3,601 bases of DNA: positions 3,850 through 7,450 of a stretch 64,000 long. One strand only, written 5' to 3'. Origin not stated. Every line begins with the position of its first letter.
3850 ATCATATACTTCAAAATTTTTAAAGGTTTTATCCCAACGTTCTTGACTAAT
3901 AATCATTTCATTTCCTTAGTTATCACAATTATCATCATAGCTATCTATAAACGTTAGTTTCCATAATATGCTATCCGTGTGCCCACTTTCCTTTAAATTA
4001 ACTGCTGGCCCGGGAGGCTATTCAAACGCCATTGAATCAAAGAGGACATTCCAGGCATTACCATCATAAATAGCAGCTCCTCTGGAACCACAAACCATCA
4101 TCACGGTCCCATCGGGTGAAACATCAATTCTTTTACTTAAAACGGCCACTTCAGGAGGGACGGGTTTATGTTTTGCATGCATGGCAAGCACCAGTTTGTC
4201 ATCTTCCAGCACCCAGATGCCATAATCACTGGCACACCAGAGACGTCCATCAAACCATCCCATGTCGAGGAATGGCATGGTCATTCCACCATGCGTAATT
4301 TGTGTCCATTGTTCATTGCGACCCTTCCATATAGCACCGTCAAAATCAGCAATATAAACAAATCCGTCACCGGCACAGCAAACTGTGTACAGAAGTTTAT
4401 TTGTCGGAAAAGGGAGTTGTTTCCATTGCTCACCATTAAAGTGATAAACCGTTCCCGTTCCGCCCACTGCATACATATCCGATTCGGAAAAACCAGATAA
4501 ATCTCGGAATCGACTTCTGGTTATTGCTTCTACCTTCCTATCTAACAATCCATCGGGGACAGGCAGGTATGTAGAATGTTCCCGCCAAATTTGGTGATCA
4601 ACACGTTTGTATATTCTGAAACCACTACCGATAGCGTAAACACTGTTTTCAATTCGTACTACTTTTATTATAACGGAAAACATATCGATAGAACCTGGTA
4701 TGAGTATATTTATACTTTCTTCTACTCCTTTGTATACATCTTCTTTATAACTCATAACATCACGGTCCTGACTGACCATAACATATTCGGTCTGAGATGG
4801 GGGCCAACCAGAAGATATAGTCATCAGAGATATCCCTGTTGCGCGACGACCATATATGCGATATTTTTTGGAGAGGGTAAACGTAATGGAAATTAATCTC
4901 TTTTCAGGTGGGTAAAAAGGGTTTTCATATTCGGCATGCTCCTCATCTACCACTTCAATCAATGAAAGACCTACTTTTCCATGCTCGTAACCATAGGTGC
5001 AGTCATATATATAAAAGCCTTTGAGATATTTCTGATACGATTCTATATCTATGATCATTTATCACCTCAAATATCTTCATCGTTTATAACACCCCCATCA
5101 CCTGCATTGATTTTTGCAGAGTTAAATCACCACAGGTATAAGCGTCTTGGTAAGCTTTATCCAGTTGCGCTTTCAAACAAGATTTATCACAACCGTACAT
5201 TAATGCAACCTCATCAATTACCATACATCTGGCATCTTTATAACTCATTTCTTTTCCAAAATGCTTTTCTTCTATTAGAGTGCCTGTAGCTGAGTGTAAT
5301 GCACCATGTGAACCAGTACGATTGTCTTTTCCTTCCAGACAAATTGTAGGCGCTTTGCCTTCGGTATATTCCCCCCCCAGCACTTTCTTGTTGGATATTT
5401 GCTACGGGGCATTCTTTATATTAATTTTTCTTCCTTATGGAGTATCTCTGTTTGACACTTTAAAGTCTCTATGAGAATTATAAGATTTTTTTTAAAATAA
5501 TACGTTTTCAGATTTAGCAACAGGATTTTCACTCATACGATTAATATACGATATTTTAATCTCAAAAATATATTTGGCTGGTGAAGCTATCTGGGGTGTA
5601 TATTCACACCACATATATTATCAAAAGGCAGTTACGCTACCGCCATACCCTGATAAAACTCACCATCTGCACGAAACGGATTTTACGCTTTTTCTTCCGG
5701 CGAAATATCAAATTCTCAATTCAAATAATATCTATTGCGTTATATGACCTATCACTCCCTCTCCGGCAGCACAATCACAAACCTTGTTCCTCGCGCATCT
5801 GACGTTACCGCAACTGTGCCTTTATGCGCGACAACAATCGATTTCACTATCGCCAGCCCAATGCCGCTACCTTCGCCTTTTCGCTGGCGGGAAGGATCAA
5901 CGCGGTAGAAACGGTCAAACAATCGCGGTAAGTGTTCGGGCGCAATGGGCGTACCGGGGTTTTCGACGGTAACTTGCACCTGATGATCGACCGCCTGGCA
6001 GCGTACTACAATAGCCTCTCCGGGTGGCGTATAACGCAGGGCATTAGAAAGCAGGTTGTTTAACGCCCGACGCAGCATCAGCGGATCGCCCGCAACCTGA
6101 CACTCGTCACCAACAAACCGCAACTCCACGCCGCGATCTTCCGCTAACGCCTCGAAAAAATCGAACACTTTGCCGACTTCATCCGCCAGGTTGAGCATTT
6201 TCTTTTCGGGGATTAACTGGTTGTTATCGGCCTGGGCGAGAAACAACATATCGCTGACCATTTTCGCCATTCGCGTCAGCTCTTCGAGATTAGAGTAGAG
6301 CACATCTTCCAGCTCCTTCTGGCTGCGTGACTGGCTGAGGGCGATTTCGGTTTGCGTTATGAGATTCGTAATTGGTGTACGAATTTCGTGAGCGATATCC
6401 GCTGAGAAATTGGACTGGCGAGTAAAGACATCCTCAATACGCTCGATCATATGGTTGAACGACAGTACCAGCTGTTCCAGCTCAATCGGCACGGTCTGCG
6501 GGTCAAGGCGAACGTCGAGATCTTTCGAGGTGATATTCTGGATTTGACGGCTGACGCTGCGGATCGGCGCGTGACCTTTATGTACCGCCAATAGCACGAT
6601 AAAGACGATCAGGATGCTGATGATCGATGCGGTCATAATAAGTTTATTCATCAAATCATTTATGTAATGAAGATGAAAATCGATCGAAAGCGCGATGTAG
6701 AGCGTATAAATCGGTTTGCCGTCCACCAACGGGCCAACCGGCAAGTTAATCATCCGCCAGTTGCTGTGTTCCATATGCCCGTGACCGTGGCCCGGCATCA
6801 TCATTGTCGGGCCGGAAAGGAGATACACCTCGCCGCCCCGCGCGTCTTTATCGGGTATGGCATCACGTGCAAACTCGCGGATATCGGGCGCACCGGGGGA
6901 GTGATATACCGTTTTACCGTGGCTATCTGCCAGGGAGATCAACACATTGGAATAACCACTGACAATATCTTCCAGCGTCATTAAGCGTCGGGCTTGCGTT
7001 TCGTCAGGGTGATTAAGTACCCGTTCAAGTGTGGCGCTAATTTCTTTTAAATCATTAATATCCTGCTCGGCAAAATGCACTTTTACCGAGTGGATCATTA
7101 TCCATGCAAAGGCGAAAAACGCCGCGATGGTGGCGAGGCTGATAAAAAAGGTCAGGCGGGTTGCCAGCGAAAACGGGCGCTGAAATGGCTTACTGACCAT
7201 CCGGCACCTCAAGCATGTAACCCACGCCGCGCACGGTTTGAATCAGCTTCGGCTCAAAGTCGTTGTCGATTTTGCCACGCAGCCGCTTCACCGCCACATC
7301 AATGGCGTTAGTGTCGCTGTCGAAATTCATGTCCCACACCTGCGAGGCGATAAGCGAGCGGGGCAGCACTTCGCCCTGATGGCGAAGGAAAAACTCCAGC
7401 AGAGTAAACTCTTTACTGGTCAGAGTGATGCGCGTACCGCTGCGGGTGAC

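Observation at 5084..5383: Small 99-aa ORF tightly coupled upstream of paralog C, with a G8 homopolymer at its 5' end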

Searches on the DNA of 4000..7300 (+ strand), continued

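Call 17: search_dna_similar(query=window:5331-5418:-, collection=ecoli_genomes, mode=near, max_rows=60, rows=spread)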
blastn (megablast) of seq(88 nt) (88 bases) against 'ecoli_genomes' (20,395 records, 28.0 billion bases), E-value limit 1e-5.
Records with a match: 152; places in all: 152; records where one place covers at least 80% of the query: 152.
Genomes with a match: 152 of 5426; with a place that covers at least 80% of the query: 152. Places per genome that has any: lowest 1, median 1, highest 1. On chromosomes: 152 places; on plasmids: 0.
Best place of each record, by identity: >=99% 139; 95-99% 13.
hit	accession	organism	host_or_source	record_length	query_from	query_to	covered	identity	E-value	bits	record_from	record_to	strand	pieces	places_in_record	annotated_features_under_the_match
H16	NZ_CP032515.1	Escherichia coli strain 118UI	Homo sapiens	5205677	1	88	100%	100.0%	9e-38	163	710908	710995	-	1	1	HNH/endonuclease VII fold toxin-2 domain-containing protein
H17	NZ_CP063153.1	Escherichia coli strain M7424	Homo sapiens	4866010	1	88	100%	100.0%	9e-38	163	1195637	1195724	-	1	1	HNH/endonuclease VII fold toxin-2 domain-containing protein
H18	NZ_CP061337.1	Escherichia coli strain M11957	Homo sapiens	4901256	1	88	100%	100.0%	9e-38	163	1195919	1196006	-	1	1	HNH/endonuclease VII fold toxin-2 domain-containing protein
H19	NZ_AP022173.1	Escherichia coli strain WP7-S17-ESBL-01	-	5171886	1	88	100%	100.0%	9e-38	163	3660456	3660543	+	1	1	HNH/endonuclease VII fold toxin-2 domain-containing protein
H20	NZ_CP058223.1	Escherichia coli strain 550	Homo sapiens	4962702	1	88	100%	100.0%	9e-38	163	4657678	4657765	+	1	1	HNH/endonuclease VII fold toxin-2 domain-containing protein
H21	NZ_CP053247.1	Escherichia coli strain SCU-482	Homo sapiens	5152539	1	88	100%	100.0%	9e-38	163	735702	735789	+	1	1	HNH/endonuclease VII fold toxin-2 domain-containing protein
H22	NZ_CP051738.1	Escherichia coli strain SCU-105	Homo sapiens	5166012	1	88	100%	100.0%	9e-38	163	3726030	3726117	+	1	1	HNH/endonuclease VII fold toxin-2 domain-containing protein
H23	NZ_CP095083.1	Escherichia coli strain EC6868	Homo sapiens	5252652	1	88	100%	100.0%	9e-38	163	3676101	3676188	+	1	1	HNH/endonuclease VII fold toxin-2 domain-containing protein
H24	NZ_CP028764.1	Escherichia coli strain A10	wood-wren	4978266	1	88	100%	100.0%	9e-38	163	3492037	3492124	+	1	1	HNH/endonuclease VII fold toxin-2 domain-containing protein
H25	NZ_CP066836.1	Escherichia coli strain Ec-FL1-1X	Gallus gallus domesticus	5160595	1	88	100%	100.0%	9e-38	163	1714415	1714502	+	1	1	HNH/endonuclease VII fold toxin-2 domain-containing protein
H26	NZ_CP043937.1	Escherichia coli strain RM14516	blackbird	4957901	1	88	100%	100.0%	9e-38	163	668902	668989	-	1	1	HNH/endonuclease VII fold toxin-2 domain-containing protein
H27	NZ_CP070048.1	Escherichia coli strain FDAARGOS_1290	Homo sapiens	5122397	1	88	100%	100.0%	9e-38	163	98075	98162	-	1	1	HNH/endonuclease VII fold toxin-2 domain-containing protein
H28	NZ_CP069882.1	Escherichia coli strain FDAARGOS_1289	Homo sapiens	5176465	1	88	100%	100.0%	9e-38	163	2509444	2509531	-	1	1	HNH/endonuclease VII fold toxin-2 domain-containing protein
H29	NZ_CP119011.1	Escherichia coli strain CE0007a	Bos taurus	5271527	1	88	100%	100.0%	9e-38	163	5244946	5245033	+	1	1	HNH/endonuclease VII fold toxin-2 domain-containing protein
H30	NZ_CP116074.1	Escherichia coli strain DETEC-S586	ICU staff rectal swab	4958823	1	88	100%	100.0%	9e-38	163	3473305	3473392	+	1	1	HNH/endonuclease VII fold toxin-2 domain-containing protein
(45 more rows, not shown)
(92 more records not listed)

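Call 33: search_dna_similar(query=window:5380-5800:-, collection=ecoli_genomes, mode=near, max_rows=30, rows=spread)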
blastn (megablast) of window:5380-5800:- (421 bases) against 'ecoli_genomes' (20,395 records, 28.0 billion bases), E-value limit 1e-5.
Records with a match: 161; places in all: 163; records where one place covers at least 80% of the query: 152.
Genomes with a match: 160 of 5426; with a place that covers at least 80% of the query: 151. Places per genome that has any: lowest 1, median 1, highest 3. On chromosomes: 161 places; on plasmids: 2.
Best place of each record, by identity: >=99% 153; 80-90% 8.
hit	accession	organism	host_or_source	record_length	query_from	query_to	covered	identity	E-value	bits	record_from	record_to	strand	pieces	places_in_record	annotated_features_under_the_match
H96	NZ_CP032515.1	Escherichia coli strain 118UI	Homo sapiens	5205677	1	421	100%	100.0%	0e+0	778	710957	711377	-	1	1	cusS: Cu(+)/Ag(+) sensor histidine kinase CusS | HNH/endonuclease VII fold toxin-2 domain-containing protein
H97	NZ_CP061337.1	Escherichia coli strain M11957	Homo sapiens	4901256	1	421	100%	100.0%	0e+0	778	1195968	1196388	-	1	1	cusS: Cu(+)/Ag(+) sensor histidine kinase CusS | HNH/endonuclease VII fold toxin-2 domain-containing protein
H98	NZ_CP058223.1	Escherichia coli strain 550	Homo sapiens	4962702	1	421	100%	100.0%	0e+0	778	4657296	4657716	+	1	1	cusS: Cu(+)/Ag(+) sensor histidine kinase CusS | HNH/endonuclease VII fold toxin-2 domain-containing protein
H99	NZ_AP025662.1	Escherichia coli strain TUM20902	Homo sapiens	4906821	1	421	100%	100.0%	0e+0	778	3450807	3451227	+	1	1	cusS: Cu(+)/Ag(+) sensor histidine kinase CusS | HNH/endonuclease VII fold toxin-2 domain-containing protein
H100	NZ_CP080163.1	Escherichia coli strain PK8275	chicken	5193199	1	421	100%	100.0%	0e+0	778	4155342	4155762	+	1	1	cusS: Cu(+)/Ag(+) sensor histidine kinase CusS | HNH/endonuclease VII fold toxin-2 domain-containing protein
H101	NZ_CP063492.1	Escherichia coli strain EF5-18-41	Gallus gallus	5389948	1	421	100%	100.0%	0e+0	778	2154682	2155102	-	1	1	cusS: Cu(+)/Ag(+) sensor histidine kinase CusS | HNH/endonuclease VII fold toxin-2 domain-containing protein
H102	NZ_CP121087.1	Escherichia coli strain ST3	Homo sapiens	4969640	1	421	100%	100.0%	0e+0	778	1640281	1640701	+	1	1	cusS: Cu(+)/Ag(+) sensor histidine kinase CusS | HNH/endonuclease VII fold toxin-2 domain-containing protein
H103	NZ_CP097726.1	Escherichia coli strain MS1050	Chicken heart (Gallus gallus)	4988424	1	421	100%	100.0%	0e+0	778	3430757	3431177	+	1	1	cusS: Cu(+)/Ag(+) sensor histidine kinase CusS | HNH/endonuclease VII fold toxin-2 domain-containing protein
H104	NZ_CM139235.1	Escherichia coli strain GIMC1405:EC_Lstone01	Homo sapiens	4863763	1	421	100%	100.0%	0e+0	778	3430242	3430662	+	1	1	cusS: Cu(+)/Ag(+) sensor histidine kinase CusS | HNH/endonuclease VII fold toxin-2 domain-containing protein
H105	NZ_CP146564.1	Escherichia coli strain B1.H1.18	Hospital Wastewater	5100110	1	421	100%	100.0%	0e+0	778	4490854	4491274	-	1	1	cusS: Cu(+)/Ag(+) sensor histidine kinase CusS | HNH/endonuclease VII fold toxin-2 domain-containing protein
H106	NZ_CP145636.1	Escherichia coli strain S1-ISR-02-A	Homo sapiens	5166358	1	421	100%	100.0%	0e+0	778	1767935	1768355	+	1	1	cusS: Cu(+)/Ag(+) sensor histidine kinase CusS | HNH/endonuclease VII fold toxin-2 domain-containing protein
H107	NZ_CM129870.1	Escherichia coli strain PCP06238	seawater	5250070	1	421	100%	100.0%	0e+0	778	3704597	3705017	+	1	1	cusS: Cu(+)/Ag(+) sensor histidine kinase CusS | HNH/endonuclease VII fold toxin-2 domain-containing protein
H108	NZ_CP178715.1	Escherichia coli strain VTB96959v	Chicken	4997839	1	421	100%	100.0%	0e+0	778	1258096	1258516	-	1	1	cusS: Cu(+)/Ag(+) sensor histidine kinase CusS | HNH/endonuclease VII fold toxin-2 domain-containing protein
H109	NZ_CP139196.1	Escherichia coli strain GN25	night heron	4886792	1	421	100%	100.0%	0e+0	778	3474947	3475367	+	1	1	cusS: Cu(+)/Ag(+) sensor histidine kinase CusS | HNH/endonuclease VII fold toxin-2 domain-containing protein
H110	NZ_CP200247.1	Escherichia coli strain Yu5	-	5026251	1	421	100%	100.0%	0e+0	778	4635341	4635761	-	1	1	cusS: Cu(+)/Ag(+) sensor histidine kinase CusS | HNH/endonuclease VII fold toxin-2 domain-containing protein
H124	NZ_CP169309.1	Escherichia coli strain MFDS1019527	cattle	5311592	1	282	67%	89.4%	9e-95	355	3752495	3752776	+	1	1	cusS: Cu(+)/Ag(+) sensor histidine kinase CusS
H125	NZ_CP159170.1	Escherichia coli strain 10035776-3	Homo sapiens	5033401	1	168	40%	100.0%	2e-81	311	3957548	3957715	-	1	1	cusS: Cu(+)/Ag(+) sensor histidine kinase CusS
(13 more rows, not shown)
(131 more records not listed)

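Call 51: search_dna_similar(query=window:5060-5445:-, collection=ecoli_genomes, mode=distant, max_rows=40, rows=spread)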
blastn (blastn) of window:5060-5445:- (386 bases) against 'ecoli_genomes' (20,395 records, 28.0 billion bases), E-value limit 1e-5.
Records with a match: 153; places in all: 154; records where one place covers at least 80% of the query: 153.
Genomes with a match: 152 of 5426; with a place that covers at least 80% of the query: 152. Places per genome that has any: lowest 1, median 1, highest 3. On chromosomes: 152 places; on plasmids: 2.
Best place of each record, by identity: >=99% 152; 90-95% 1.
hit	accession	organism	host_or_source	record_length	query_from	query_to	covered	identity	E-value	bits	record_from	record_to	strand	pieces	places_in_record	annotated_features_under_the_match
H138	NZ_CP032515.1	Escherichia coli strain 118UI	Homo sapiens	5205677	1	386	100%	100.0%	0e+0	697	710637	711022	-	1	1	HNH/endonuclease VII fold toxin-2 domain-containing protein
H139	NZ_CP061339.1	Escherichia coli strain M00057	Homo sapiens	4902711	1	386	100%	100.0%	0e+0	697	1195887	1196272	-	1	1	HNH/endonuclease VII fold toxin-2 domain-containing protein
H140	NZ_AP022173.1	Escherichia coli strain WP7-S17-ESBL-01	-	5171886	1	386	100%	100.0%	0e+0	697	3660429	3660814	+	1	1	HNH/endonuclease VII fold toxin-2 domain-containing protein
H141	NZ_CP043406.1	Escherichia coli strain NMBU-W13E19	surface water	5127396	1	386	100%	100.0%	0e+0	697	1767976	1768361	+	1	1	HNH/endonuclease VII fold toxin-2 domain-containing protein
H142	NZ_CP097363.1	Escherichia coli strain AGR6137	water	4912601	1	386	100%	100.0%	0e+0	697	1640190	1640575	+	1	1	HNH/endonuclease VII fold toxin-2 domain-containing protein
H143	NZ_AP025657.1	Escherichia coli strain TUM13867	Homo sapiens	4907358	1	386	100%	100.0%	0e+0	697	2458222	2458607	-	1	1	HNH/endonuclease VII fold toxin-2 domain-containing protein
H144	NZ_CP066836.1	Escherichia coli strain Ec-FL1-1X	Gallus gallus domesticus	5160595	1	386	100%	100.0%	0e+0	697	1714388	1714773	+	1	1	HNH/endonuclease VII fold toxin-2 domain-containing protein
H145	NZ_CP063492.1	Escherichia coli strain EF5-18-41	Gallus gallus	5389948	1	386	100%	100.0%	0e+0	697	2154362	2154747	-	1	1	HNH/endonuclease VII fold toxin-2 domain-containing protein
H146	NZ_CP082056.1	Escherichia coli strain MS20675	Homo sapiens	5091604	1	386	100%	100.0%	0e+0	697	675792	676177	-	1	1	HNH/endonuclease VII fold toxin-2 domain-containing protein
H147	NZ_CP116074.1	Escherichia coli strain DETEC-S586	ICU staff rectal swab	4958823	1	386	100%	100.0%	0e+0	697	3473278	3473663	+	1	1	HNH/endonuclease VII fold toxin-2 domain-containing protein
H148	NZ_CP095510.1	Escherichia coli strain GN02270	Homo sapiens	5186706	1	386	100%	100.0%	0e+0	697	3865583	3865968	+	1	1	HNH/endonuclease VII fold toxin-2 domain-containing protein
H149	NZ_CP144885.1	Escherichia coli strain TC_EC10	Homo sapiens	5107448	1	386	100%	100.0%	0e+0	697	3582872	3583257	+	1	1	HNH/endonuclease VII fold toxin-2 domain-containing protein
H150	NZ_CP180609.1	Escherichia coli strain PS1Phumofeces1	Homo sapiens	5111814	1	386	100%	100.0%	0e+0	697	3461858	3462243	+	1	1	HNH/endonuclease VII fold toxin-2 domain-containing protein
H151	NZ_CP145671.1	Escherichia coli strain S1-ZIM-01-A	Homo sapiens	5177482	1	386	100%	100.0%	0e+0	697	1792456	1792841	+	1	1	HNH/endonuclease VII fold toxin-2 domain-containing protein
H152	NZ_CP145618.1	Escherichia coli strain S1-SRB-02-B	Homo sapiens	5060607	1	386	100%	100.0%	0e+0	697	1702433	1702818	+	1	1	HNH/endonuclease VII fold toxin-2 domain-containing protein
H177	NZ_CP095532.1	Escherichia coli strain GN06156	Homo sapiens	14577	2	386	100%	92.3%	4e-140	506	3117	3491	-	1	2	none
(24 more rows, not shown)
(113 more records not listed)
